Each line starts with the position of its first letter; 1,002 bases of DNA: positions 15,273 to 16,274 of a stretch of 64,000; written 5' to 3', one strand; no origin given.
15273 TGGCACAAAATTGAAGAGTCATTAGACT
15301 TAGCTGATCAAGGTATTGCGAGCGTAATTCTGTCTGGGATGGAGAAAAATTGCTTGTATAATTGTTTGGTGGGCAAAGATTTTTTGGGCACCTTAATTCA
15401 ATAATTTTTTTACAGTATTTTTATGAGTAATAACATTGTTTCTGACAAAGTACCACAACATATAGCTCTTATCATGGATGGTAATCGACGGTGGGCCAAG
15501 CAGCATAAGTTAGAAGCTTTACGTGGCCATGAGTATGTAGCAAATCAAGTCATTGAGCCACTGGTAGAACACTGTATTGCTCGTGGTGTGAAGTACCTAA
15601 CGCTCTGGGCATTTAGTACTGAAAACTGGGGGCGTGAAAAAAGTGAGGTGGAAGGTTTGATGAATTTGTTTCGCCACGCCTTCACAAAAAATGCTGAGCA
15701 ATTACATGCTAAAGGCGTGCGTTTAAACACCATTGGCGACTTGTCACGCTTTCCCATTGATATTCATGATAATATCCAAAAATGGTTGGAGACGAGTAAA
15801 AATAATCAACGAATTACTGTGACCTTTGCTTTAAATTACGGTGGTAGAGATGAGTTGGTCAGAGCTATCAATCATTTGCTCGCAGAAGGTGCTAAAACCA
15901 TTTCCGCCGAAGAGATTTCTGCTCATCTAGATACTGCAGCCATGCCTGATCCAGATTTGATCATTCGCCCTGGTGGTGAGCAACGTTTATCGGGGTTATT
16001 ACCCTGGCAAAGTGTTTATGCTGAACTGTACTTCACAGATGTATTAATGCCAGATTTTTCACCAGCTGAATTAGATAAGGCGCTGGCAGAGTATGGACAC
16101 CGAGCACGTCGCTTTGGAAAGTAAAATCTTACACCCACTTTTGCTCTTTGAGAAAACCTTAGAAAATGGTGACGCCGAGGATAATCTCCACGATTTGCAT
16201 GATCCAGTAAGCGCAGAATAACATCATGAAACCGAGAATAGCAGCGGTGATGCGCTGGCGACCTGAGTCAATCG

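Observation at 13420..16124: Isoprenoid mini-cluster: type-1 IPP isomerase, NUDIX-like protein, isopentenyl phosphate kinase and UppS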

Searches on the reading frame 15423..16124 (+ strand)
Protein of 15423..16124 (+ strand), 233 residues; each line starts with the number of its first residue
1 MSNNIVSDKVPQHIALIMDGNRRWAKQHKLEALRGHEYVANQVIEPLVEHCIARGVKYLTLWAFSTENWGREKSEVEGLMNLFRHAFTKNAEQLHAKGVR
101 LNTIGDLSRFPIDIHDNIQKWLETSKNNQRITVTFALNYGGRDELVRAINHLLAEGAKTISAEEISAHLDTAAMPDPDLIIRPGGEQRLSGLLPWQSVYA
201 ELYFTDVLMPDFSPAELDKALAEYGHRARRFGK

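Call 3: search_protein_families(library=pfam, proteins=[window:15423-16124:+], max_evalue=0.1)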
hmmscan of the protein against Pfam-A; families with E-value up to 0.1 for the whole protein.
window:15423-16124:+ (233 aa): 2 families
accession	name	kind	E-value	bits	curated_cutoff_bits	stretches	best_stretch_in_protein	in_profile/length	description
PF01255.24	Prenyltransf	-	2.8e-74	249.8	27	1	17-232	1-219/219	Putative undecaprenyl diphosphate synthase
PF16253.10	DUF4909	-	0.046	14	25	1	92-136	80-124/127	Domain of unknown function (DUF4909)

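Call 4: search_protein_families(library=ncbifam, proteins=[window:15423-16124:+], max_evalue=0.1)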
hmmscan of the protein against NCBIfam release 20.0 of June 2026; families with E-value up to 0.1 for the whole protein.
window:15423-16124:+ (233 aa): 17 families
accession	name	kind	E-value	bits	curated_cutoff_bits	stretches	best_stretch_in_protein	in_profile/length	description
NF011405.0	PRK14830.1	equivalog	4.7e-76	255.7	304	1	3-233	15-250/251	undecaprenyl pyrophosphate synthase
NF011407.0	PRK14833.1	equivalog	1.5e-70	237.5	325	1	8-233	2-231/233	di-trans,poly-cis-decaprenylcistransferase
TIGR00055.1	uppS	equivalog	4.6e-69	232.3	109.55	1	10-232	1-228/228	polyprenyl diphosphate synthase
NF011408.0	PRK14834.1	equivalog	2.8e-68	230.1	348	1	6-232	13-244/252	isoprenyl transferase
NF011406.0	PRK14831.1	subfamily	3e-67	226.4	375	1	2-233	15-251/256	undecaprenyl pyrophosphate synthase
NF011413.0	PRK14840.1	equivalog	2.3e-66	224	410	1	4-233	12-250/250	isoprenyl transferase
NF011404.0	PRK14829.1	equivalog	8.6e-64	215.3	372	1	4-233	24-258/260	isoprenyl transferase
NF011411.0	PRK14838.1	equivalog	1.7e-60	204.3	417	1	3-233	5-238/244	isoprenyl transferase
NF011412.0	PRK14839.1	equivalog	3e-59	200.3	334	1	9-232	8-227/240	di-trans,poly-cis-decaprenylcistransferase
NF011409.0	PRK14835.1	equivalog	3.5e-58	197.1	425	1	8-233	43-279/279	isoprenyl transferase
NF011403.0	PRK14828.1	equivalog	4.8e-56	190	348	1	3-233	21-258/258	isoprenyl transferase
NF011414.0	PRK14841.1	equivalog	2.7e-53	181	401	1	9-232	2-228/233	isoprenyl transferase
NF011415.0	PRK14842.1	equivalog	6.3e-53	179.7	360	1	7-232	5-236/241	isoprenyl transferase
NF007596.1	PRK10240.1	equivalog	6.9e-53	179.5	418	1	5-232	10-242/251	(2E,6E)-farnesyl-diphosphate-specific ditrans,polycis-undecaprenyl-diphosphate synthase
NF011402.0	PRK14827.1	equivalog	4.6e-50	170.6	535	1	4-233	61-295/296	decaprenyl diphosphate synthase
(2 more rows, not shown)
